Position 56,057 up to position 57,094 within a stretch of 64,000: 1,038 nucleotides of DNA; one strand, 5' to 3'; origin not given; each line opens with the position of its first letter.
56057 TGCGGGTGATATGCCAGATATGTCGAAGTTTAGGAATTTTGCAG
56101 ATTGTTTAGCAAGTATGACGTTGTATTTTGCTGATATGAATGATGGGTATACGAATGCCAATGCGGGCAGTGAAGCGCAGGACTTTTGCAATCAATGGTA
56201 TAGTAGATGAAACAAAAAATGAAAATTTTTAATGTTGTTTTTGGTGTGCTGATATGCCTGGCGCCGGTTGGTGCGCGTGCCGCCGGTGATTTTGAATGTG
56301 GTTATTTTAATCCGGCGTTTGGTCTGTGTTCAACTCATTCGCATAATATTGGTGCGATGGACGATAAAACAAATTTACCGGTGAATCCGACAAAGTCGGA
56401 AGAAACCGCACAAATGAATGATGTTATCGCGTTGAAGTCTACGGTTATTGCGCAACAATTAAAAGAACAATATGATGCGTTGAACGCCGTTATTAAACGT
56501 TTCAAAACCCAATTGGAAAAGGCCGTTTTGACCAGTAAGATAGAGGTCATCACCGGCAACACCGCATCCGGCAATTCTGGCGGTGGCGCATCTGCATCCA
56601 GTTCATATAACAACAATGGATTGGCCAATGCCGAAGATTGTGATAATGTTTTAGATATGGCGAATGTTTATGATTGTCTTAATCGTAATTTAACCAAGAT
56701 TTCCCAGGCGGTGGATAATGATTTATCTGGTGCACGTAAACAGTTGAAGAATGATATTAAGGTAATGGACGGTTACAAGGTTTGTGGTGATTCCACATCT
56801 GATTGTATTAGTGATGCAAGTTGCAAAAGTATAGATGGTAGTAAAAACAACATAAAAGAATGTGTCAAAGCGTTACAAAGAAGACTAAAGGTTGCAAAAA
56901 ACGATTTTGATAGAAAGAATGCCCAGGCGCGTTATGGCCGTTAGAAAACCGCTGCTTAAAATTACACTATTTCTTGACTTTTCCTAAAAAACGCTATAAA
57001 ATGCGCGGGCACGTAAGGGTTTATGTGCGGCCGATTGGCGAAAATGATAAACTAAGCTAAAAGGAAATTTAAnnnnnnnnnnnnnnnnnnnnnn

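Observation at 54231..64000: Family of giant secreted cysteine-rich, Q-rich proteins with glycine-zipper anchors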

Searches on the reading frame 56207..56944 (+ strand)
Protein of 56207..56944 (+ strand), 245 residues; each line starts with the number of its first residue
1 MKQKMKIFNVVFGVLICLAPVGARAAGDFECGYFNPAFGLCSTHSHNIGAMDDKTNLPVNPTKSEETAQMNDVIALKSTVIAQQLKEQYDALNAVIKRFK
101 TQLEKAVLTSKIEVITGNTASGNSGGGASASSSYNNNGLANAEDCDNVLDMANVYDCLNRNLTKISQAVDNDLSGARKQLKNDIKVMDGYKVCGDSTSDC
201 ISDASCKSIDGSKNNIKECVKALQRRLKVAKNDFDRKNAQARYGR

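Call 5: search_protein_families(library=pfam, proteins=[window:56207-56944:+], max_evalue=1)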
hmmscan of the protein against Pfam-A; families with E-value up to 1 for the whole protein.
window:56207-56944:+ (245 aa): 6 families
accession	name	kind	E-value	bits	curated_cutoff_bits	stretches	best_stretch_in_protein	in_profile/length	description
PF04108.17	ATG17_like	-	0.026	14.4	43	1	79-224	122-253/355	Autophagy protein ATG17-like domain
PF20256.3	MoCoBD_2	-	0.055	13.4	27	1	109-153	89-133/283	Molybdopterin cofactor-binding domain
PF13125.11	DUF3958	-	0.098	13.4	26.3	0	150-184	56-90/107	Protein of unknown function (DUF3958)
PF04513.17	Baculo_PEP_C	-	0.28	11.7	38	0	67-107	19-58/140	Baculovirus polyhedron envelope protein, PEP, C terminus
PF10241.14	KxDL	-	0.7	10.7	27.2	0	212-238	28-54/86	Uncharacterized conserved protein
PF07007.17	LprI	-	0.9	10.4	22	1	62-98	6-42/106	Lysozyme inhibitor LprI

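Call 6: search_protein_families(library=ncbifam, proteins=[window:56207-56944:+], max_evalue=1)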
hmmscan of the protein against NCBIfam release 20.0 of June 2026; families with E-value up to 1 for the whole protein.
window:56207-56944:+ (245 aa): 1 family
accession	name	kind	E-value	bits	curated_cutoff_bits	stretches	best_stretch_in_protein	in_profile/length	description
NF011960.0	PRK15431.1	equivalog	0.15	12.5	111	0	69-113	6-50/78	[Fe-S]-dependent transcriptional repressor FeoC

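Call 90: search_protein_families(library=phrogs, proteins=[window:56207-56944:+], max_evalue=0.01)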
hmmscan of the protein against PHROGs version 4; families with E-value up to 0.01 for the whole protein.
window:56207-56944:+ (245 aa): 0 families
